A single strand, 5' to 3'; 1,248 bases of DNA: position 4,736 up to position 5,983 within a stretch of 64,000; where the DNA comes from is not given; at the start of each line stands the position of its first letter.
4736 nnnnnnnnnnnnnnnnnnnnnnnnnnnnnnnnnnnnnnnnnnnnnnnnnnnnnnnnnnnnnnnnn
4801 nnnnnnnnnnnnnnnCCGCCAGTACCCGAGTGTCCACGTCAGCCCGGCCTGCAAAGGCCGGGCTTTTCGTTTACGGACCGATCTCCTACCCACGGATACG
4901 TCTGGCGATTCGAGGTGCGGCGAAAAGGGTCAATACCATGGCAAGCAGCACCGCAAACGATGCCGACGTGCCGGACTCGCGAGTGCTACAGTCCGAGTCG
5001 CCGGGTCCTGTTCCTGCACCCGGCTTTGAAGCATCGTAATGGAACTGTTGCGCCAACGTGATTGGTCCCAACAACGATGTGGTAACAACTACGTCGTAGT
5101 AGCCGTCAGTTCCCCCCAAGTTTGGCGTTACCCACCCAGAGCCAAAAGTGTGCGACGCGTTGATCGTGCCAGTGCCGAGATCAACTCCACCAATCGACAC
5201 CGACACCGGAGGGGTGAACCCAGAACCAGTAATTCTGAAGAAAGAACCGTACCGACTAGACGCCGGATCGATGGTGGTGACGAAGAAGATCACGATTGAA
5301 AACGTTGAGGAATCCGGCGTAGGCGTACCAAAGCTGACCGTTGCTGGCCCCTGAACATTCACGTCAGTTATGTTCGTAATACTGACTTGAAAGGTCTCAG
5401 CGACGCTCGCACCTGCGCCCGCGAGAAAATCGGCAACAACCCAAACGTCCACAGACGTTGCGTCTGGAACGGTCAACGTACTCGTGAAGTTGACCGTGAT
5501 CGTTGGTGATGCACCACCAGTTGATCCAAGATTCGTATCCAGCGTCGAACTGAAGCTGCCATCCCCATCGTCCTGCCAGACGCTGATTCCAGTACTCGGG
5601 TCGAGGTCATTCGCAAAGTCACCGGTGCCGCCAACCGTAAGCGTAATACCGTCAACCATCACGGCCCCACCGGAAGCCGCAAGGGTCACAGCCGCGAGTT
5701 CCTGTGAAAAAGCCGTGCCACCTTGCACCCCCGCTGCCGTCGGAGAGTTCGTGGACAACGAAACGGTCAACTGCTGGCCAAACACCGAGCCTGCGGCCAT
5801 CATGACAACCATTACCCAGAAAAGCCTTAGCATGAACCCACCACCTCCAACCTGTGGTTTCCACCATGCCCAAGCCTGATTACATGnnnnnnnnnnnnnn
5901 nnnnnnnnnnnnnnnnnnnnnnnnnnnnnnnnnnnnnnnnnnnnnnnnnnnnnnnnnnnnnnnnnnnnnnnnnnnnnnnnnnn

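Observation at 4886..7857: Three tandem secreted IPT/TIG proteins ending in an unassigned Cys-motif / TM helix / Arg-cluster sorting-signal-like tail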

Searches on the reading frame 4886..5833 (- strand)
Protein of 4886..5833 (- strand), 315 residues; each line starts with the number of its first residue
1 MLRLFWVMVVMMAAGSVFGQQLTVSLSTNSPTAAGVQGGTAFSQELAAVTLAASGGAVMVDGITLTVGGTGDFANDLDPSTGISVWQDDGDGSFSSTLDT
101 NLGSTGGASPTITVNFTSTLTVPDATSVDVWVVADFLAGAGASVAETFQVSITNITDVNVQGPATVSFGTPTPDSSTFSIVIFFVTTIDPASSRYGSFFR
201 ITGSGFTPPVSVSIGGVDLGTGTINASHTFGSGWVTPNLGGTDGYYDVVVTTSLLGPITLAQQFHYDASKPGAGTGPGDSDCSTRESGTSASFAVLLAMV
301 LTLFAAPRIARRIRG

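Call 3: search_protein_families(library=ncbifam, proteins=[window:4886-5833:-], max_evalue=10)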
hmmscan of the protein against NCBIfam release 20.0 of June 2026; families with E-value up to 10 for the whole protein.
window:4886-5833:- (315 aa): 1 family
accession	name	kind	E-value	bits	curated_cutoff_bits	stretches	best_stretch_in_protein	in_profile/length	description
NF058592.1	GxPGS_dom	subfamily_domain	0.0079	16.2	45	1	187-227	2-44/65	PGS family Ig-like domain-containing protein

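Call 4: search_protein_families(library=pfam, proteins=[window:4886-5833:-], max_evalue=10)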
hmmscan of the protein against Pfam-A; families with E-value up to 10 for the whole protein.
window:4886-5833:- (315 aa): 0 families

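Call 7: find_homologous_proteins(query=window:4886-5833:-, max_evalue=0.001)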
Query window:4886-5833:- (315 aa): 8 proteins with E <= 0.001 among 8000 candidates.
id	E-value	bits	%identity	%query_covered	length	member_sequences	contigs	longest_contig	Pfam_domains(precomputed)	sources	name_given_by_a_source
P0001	5.7e-194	661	100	100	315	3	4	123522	-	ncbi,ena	-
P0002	1.6e-143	496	74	100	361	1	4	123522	-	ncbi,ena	-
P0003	5.9e-128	445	71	100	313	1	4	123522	-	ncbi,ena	-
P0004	9.1e-110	385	61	99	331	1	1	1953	-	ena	-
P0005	6.1e-104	366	61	88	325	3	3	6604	-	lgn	-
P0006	3.7e-93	331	66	81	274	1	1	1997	-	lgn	-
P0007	2.5e-80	288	60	77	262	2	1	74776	-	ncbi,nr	ncbi:MAG: hypothetical protein KDB90_12275 [Planctomycetes bacterium]|nr:hypothetical protein [Planc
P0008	1.3e-47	181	42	91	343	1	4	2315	-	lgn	-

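Call 9: find_encoding_contigs(protein=P0007, flank=10000, max_places=4)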
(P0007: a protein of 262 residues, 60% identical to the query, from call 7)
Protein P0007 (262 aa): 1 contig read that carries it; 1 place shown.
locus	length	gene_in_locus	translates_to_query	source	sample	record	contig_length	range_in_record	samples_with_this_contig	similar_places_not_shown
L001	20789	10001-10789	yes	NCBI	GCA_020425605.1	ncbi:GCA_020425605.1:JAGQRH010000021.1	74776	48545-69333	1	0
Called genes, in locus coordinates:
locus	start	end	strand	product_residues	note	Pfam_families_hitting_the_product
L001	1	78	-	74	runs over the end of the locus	PF00313:CSD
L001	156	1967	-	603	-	PF00664:ABC_membrane, PF00005:ABC_tran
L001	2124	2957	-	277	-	-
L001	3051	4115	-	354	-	PF01594:AI-2E_transport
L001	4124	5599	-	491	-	PF13396:PLDc_N (weak), PF13091:PLDc_2, PF00614:PLDc (faint), PF13091:PLDc_2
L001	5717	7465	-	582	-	PF09668:Asp_protease (faint), PF13650:Asp_protease_2, PF13975:gag-asp_proteas, PF13650:Asp_protease_2, PF13975:gag-asp_proteas (weak), PF13180:PDZ_2 (faint), PF17820:PDZ_6 (faint)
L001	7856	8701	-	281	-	-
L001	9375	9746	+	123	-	-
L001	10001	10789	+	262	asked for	-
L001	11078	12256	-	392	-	PF00108:Thiolase_N, PF02803:Thiolase_C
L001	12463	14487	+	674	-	PF02737:3HCDH_N, PF00378:ECH_1, PF16113:ECH_2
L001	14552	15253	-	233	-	PF03544:TonB_C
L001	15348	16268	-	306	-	-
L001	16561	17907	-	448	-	-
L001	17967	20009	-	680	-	PF00664:ABC_membrane, PF00005:ABC_tran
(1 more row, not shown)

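Call 12: find_encoding_contigs(protein=P0001, flank=10000, max_places=4)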
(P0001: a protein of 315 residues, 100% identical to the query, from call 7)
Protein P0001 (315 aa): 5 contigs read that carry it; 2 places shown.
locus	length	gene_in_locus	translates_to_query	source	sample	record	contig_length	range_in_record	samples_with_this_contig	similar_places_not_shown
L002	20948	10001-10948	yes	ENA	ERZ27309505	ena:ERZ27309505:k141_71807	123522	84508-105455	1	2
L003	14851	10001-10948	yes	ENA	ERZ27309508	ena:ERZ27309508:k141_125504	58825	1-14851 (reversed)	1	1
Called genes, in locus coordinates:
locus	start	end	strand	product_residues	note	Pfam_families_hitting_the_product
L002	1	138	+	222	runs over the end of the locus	PF04405:ScdA_N, PF01814:Hemerythrin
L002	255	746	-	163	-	-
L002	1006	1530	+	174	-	-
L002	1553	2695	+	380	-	PF04371:PAD_porph (weak)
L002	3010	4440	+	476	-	PF08334:T2SSG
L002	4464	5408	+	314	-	PF01925:TauE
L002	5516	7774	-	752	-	PF00390:malic, PF03949:Malic_M, PF01515:PTA_PTB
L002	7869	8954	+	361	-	-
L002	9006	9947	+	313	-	-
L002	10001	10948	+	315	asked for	-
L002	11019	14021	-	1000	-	PF26549:Tricorn_N, PF07676:PD40, PF26549:Tricorn_N, PF26550:Tricorn_2nd, PF07676:PD40, PF26549:Tricorn_N, PF14684:Tricorn_C1, PF03572:Peptidase_S41, +3 more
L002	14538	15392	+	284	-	PF02737:3HCDH_N, PF00725:3HCDH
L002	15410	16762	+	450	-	PF13828:DUF4190 (faint)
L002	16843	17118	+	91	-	-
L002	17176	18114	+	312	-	PF13175:AAA_15 (faint), PF00005:ABC_tran, PF13304:AAA_21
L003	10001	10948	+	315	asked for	-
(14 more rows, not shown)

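Call 22: find_related_loci(query=A2, collection=genome_contigs, flank=10000)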
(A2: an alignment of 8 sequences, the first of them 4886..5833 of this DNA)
Query A2 (315 aa) in genome_contigs; peptide patterns used: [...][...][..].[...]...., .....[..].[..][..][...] (x = any residue, [..] = any of these).
89 stretches matched a pattern; 3 encode a relative of the query (tblastn E <= 1e-3); 3 distinct loci.
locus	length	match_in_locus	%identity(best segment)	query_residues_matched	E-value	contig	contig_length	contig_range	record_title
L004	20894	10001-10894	59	4-301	5e-105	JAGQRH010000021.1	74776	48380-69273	MAG: Planctomycetota bacterium isolate HKST-UBA87 NODE_21_length_74776_cov_4.863198, whole genome shotgun sequence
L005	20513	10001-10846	38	22-313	1e-31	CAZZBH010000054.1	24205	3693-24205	MAG TPA_asm: uncultured Planctomycetaceae bacterium isolate SRP193661_co2_81 genome assembly, contig: NODE_1915_length_2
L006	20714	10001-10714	36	30-267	1e-30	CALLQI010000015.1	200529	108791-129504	MAG TPA_asm: uncultured bacterium isolate SRR6227243_bin.55_CONCOCT_v1.1_MAG genome assembly, contig: ERZ795105.123, who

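Call 27: search_protein_families(library=ncbifam, proteins=[L005:7802-10852:+, L006:5936-10879:+, L004:9929-10954:+, P0004, P0005, P0008], max_evalue=10)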
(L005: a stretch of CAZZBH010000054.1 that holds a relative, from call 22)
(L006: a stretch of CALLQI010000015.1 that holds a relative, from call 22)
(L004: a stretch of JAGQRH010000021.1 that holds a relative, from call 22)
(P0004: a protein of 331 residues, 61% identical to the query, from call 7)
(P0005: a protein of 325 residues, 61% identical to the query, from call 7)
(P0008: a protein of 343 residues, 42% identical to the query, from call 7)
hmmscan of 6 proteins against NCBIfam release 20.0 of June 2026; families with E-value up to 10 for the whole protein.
L005:7802-10852:+ (1016 aa): 2 families
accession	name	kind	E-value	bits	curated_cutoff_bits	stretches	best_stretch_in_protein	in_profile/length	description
TIGR03901.2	MYXO-CTERM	domain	0.0073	16.7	20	1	988-1014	5-32/34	MYXO-CTERM sorting domain-containing protein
NF033846.1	Rumino_NPXTG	domain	6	7.3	23.5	1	990-1014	3-29/30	NPXTG-anchored protein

L006:5936-10879:+ (1647 aa): 1 family
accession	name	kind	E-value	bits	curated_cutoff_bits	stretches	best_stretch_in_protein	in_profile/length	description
NF033191.4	JDVT-CTERM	domain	0.15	12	27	1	1609-1637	1-31/35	JDVT-CTERM domain-containing protein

L004:9929-10954:+ (341 aa): 0 families

P0004 (331 aa): 0 families

P0005 (325 aa): 0 families

P0008 (343 aa): 0 families

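Call 28: predict_structure(alignment_id=A2)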
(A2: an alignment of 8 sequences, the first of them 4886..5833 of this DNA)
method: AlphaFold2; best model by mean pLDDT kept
length: 315 residues; sequences in the alignment: 8
mean_pLDDT: 71.2   pTM: 0.58
mean pLDDT of the five models: 71.2, 69.8, 56.7, 51.1, 50.9
residues with pLDDT >= 90: 19; 70-90: 162; 50-70: 97; < 50: 37
segments of 3 or more residues with pLDDT < 50: 177-181, 272-292
pLDDT, mean of each block of 10 residues (from residue 1): 67 57 86 61 83 89 80 74 86 85 75 78 86 79 57 85 83 60 64 80 67 82 63 80 81 62 75 40 37 60 57 46
secondary structure, 60 per line:
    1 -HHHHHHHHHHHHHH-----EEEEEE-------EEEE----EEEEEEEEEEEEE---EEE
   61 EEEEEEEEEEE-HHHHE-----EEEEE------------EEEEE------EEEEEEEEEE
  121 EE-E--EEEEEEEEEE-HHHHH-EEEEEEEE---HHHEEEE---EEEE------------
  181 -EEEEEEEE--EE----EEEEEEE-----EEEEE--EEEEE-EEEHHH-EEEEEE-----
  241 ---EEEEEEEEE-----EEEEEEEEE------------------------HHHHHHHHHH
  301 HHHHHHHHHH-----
elements in order: H2-15 E21-26 E34-37 E42-54 E58-71 H73-76 E83-87 E100-104 E111-122 E127-136 H138-142 E144-151 E158-161 E165-168 E182-189 E198-204 E210-214 E217-221 E223-225 E230-235 E244-252 E258-266 H291-310

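Call 31: fold_search(model_id=the predicted structure, library=pdb)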
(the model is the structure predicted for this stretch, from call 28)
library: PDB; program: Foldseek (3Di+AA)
matches with E <= 10: 1932; with E <= 0.001: 87
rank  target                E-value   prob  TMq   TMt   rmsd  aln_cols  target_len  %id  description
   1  9a18_A                2.9e-05  0.99  0.18  0.16  20.4       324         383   13  Integrative model of full-length RAGE in complex with S100B (released 2021-04-23)
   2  5l56_A                3.2e-05  1.00  0.24  0.08  11.7       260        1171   15  Plexin A1 full extracellular region, domains 1 to 10, to 4 angstrom (released 2016-07-06)
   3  7k9z_H                5.2e-05  0.96  0.17  0.23  16.4       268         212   13  Crystal structure of SARS-CoV-2 receptor binding domain in complex with the Fab fragments of neutralizing antibodies 2 (released 2020-10-28)
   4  3mlp_B                7.9e-05  0.99  0.23  0.22  17.8       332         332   12  Early B-cell Factor 1 (Ebf1) bound to DNA (released 2010-12-01)
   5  8enu_G                8.4e-05  0.99  0.24  0.14  14.0       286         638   10  Structure of the C3bB proconvertase in complex with lufaxin (released 2023-08-09)
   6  8wrz_L                8.4e-05  0.91  0.17  0.22  18.0       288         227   10  Cry-EM structure of cannabinoid receptor-beta-arrestin-1 complex (released 2024-02-28)
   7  5l7n                  8.8e-05  1.00  0.25  0.23  11.6       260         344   14  Plexin A1 extracellular fragment, domains 7-10 (IPT3-IPT6) (released 2017-03-15)
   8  9uds_A                9.3e-05  0.98  0.20  0.26  17.9       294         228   11  Single-chain Fv antibody of C6 (released 2025-11-05)
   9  5lsp_A                1.0e-04  1.00  0.23  0.31  14.5       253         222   17  107_A07 Fab in complex with fragment of the Met receptor (released 2017-09-13)
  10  5l5g_C                1.1e-04  1.00  0.24  0.09  11.6       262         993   13  Plexin A2 full extracellular region, domains 1 to 8 modeled, data to 10 angstrom (released 2016-07-06)
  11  5tkj_G                1.1e-04  0.96  0.18  0.25  16.6       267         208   13  Structure of vaccine-elicited diverse HIV-1 neutralizing antibody vFP1.01 in complex with HIV-1 fusion peptide residue (released 2018-04-04)
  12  8dy4                  1.1e-04  0.91  0.18  0.23  18.3       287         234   14  Crystal Structure of spFv CAT2200 HL (released 2023-05-03)
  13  3h3b_D                1.2e-04  0.96  0.19  0.24  17.8       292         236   12  Crystal structure of the single-chain Fv (scFv) fragment of an anti-ErbB2 antibody chA21 in complex with residues 1-19 (released 2010-04-28)
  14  5njd_X                1.2e-04  0.94  0.17  0.24  16.8       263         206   12  Structure of Interleukin 23 in complex with Briakinumab FAb (released 2018-01-03)
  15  4mxw_H                1.4e-04  0.94  0.17  0.24  16.8       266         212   12  Structure of heterotrimeric lymphotoxin LTa1b2 bound to lymphotoxin beta receptor LTbR and anti-LTa Fab (released 2013-11-13)
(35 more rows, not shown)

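Call 37: list_cluster_members(proteins=[P0001, P0002, P0003, P0007])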
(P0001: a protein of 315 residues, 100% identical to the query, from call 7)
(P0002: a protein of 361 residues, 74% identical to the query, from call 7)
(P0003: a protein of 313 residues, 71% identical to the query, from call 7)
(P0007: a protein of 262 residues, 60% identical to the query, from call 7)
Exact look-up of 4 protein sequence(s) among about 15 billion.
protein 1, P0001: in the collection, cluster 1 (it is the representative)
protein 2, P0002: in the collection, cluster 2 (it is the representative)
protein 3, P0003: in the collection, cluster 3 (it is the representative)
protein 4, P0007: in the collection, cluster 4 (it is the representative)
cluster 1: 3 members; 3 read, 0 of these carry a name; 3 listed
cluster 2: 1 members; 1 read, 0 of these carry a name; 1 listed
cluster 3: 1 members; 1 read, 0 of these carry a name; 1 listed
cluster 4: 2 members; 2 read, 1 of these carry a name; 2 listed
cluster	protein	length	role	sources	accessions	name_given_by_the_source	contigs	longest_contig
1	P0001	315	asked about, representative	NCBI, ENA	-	-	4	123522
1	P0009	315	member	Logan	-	-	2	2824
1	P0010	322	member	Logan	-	-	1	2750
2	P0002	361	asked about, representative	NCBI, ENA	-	-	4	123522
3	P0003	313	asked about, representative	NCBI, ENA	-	-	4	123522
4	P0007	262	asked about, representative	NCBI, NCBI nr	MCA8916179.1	MAG: hypothetical protein KDB90_12275 [Planctomycetes bacterium] | hypothetical protein [Planctomycetota bacterium]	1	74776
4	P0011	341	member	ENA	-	-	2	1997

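Call 40: find_related_loci(query=A2, collection=metagenome_contigs, flank=10000)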
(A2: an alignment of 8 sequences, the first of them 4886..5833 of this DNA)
Query A2 (315 aa) in metagenome_contigs; peptide patterns used: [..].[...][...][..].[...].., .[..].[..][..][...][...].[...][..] (x = any residue, [..] = any of these).
222 stretches matched a pattern; 2 encode a relative of the query (tblastn E <= 1e-3); 2 distinct loci.
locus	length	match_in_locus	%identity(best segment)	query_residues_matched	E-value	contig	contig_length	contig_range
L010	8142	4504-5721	36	22-272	3e-36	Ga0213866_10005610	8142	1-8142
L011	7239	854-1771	32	19-314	2e-25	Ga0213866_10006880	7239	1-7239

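Call 46: search_protein_representatives(alignment_id=A2)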
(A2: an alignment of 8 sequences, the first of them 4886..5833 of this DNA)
Query: 8 sequences, 312 profile positions. Proteins with E-value up to 0.001 (for the whole library): 231; up to 1e-10: 152; up to 1e-30: 108. The best 150 are listed.
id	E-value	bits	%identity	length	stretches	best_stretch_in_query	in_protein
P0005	6.1e-149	511.8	-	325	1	4-311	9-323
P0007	1.9e-117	408.3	-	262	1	59-311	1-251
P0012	1.2e-91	323.6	-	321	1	4-303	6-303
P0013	2.2e-78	280.0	-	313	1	8-291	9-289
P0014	1.9e-72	260.6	-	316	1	3-304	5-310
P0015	9.0e-72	258.3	-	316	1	7-308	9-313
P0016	3.3e-71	256.5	-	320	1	9-300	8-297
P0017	4.1e-66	239.7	-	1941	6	16-308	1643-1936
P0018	1.8e-64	234.4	-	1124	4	16-298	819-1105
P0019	1.3e-62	228.2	-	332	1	5-309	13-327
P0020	6.4e-62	226.0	-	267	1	6-259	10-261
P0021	1.1e-61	225.1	-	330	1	6-307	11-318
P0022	1.2e-59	218.5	-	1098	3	18-301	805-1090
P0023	8.8e-59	215.6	-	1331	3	16-297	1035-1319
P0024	2.1e-58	214.4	-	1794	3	16-304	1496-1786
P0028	7.2e-56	206.1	-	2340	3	16-299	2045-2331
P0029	2.3e-55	204.4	-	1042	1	20-310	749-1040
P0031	1.8e-54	201.5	-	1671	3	18-309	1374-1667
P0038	6.4e-53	196.4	-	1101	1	16-309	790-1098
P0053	2.3e-48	181.4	-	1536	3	17-300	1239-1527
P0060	1.7e-47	178.6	-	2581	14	13-163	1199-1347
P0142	2.3e-16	76.3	-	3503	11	44-163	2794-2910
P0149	1.2e-13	67.4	-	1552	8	26-162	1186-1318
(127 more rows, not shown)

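Call 50: list_cluster_members(proteins=[P0017, P0018, P0022, P0024, P0028, P0029, P0031, P0038, P0053, P0012])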
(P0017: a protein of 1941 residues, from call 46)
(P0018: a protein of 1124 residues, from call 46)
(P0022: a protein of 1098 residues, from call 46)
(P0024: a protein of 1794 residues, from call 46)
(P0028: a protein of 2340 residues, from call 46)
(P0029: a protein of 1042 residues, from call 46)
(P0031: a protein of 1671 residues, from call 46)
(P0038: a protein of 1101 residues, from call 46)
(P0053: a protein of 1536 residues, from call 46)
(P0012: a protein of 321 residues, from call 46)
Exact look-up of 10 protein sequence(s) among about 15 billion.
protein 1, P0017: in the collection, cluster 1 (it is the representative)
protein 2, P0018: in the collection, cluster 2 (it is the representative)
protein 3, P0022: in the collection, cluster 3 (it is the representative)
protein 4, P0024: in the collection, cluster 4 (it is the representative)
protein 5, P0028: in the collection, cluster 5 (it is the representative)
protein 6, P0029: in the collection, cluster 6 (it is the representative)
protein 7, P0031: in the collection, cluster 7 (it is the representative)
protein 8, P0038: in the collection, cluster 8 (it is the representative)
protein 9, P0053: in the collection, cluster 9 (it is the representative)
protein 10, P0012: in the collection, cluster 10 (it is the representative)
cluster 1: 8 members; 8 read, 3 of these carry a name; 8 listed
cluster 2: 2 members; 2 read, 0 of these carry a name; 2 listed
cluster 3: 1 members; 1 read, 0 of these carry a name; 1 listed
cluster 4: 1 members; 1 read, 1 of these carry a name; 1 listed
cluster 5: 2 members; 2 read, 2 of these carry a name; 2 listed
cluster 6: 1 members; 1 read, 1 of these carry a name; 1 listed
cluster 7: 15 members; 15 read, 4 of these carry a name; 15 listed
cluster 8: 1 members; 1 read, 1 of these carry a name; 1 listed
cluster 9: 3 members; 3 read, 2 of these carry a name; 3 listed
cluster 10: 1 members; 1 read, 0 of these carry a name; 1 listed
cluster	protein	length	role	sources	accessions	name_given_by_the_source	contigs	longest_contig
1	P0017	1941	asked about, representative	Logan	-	-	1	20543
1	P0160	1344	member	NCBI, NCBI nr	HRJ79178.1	MAG TPA: hypothetical protein PLF37_11780, partial [Planctomycetota bacterium] | hypothetical protein [Planctomycetota bacterium]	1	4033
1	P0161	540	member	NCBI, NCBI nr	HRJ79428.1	MAG TPA: hypothetical protein PLF37_13055, partial [Planctomycetota bacterium] | hypothetical protein [Planctomycetota bacterium]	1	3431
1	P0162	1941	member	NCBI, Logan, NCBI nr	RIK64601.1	MAG: hypothetical protein DCC64_03240 [Planctomycetota bacterium]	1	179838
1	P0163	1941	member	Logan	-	-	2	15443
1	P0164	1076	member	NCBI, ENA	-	-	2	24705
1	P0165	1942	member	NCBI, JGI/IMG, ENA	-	-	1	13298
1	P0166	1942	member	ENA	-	-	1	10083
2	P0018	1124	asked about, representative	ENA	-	-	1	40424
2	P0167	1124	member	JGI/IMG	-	-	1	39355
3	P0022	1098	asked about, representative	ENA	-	-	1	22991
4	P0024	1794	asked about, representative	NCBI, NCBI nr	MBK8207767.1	MAG: IPT/TIG domain-containing protein [Planctomycetes bacterium] | IPT/TIG domain-containing protein [Planctomycetota bacterium]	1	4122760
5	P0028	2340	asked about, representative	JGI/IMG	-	hypothetical protein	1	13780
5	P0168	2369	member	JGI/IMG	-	hypothetical protein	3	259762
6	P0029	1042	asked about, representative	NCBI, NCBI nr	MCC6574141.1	MAG: IPT/TIG domain-containing protein [Planctomycetes bacterium] | IPT/TIG domain-containing protein [Planctomycetota bacterium]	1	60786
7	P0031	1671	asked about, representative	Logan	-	-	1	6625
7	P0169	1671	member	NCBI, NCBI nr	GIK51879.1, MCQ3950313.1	MAG: hypothetical protein BroJett014_08520 [Planctomycetota bacterium] | hypothetical protein [Planctomycetota bacterium]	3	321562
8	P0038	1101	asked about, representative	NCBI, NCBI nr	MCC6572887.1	MAG: IPT/TIG domain-containing protein [Planctomycetes bacterium] | IPT/TIG domain-containing protein [Planctomycetota bacterium]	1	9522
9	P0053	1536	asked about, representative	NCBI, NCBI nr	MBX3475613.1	MAG: hypothetical protein KF754_14650 [Planctomycetes bacterium] | hypothetical protein [Planctomycetota bacterium]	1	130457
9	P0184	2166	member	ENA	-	-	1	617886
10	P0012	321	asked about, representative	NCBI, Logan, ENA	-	-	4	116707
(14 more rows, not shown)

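Call 56: find_homologous_proteins(query=A6, max_evalue=1e-10)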
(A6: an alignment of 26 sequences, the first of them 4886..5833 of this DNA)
Query A6 (26 sequences) (315 aa, profile of the alignment): 10 proteins with E <= 1e-10 among 8000 candidates.
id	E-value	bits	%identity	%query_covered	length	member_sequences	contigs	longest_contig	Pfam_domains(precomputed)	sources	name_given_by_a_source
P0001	4.3e-88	313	100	100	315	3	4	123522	-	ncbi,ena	-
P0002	1.6e-84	302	74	100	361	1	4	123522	-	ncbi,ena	-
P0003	4.6e-81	290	71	100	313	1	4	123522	-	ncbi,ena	-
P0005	1.9e-80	288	61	88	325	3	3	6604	-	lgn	-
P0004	1.4e-75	272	61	99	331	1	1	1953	-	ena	-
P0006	2.5e-68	249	66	81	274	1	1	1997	-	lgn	-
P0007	1.6e-64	236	60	77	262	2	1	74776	-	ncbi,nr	ncbi:MAG: hypothetical protein KDB90_12275 [Planctomycetes bacterium]|nr:hypothetical protein [Planc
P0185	2.2e-17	81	31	37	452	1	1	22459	PF00960.26,PF01833.31,PF20144.6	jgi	jgi:hypothetical protein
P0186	2.0e-15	75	37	20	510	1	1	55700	PF00960.26,PF01833.31,PF20144.6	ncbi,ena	-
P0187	2.8e-11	61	27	45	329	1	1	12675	PF01833.31,PF16656.12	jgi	jgi:hypothetical protein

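Call 57: find_encoding_contigs(protein=P0024, flank=10000, max_places=3)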
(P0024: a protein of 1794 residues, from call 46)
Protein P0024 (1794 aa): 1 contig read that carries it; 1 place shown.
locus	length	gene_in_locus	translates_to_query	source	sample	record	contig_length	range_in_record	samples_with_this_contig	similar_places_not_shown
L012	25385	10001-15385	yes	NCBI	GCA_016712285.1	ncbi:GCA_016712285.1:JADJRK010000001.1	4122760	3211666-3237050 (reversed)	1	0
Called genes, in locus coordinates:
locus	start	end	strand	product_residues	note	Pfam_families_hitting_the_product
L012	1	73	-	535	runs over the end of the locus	PF06418:CTP_synth_N, PF00117:GATase, PF07722:Peptidase_C26 (weak)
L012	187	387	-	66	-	-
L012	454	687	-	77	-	-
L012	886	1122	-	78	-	-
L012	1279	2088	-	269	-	-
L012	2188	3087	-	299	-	PF01370:Epimerase (weak), PF05368:NmrA, PF13460:NAD_binding_10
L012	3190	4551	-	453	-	PF00291:PALP, PF00571:CBS (faint)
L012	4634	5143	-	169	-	PF01661:Macro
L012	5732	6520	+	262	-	-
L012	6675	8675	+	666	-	-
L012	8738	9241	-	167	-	PF12867:DinB_2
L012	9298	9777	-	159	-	PF01047:MarR, PF12802:MarR_2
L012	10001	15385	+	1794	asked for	-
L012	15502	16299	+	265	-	PF01210:NAD_Gly3P_dh_N (weak), PF03807:F420_oxidored, PF14748:P5CR_dimer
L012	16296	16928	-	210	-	PF09997:DUF2238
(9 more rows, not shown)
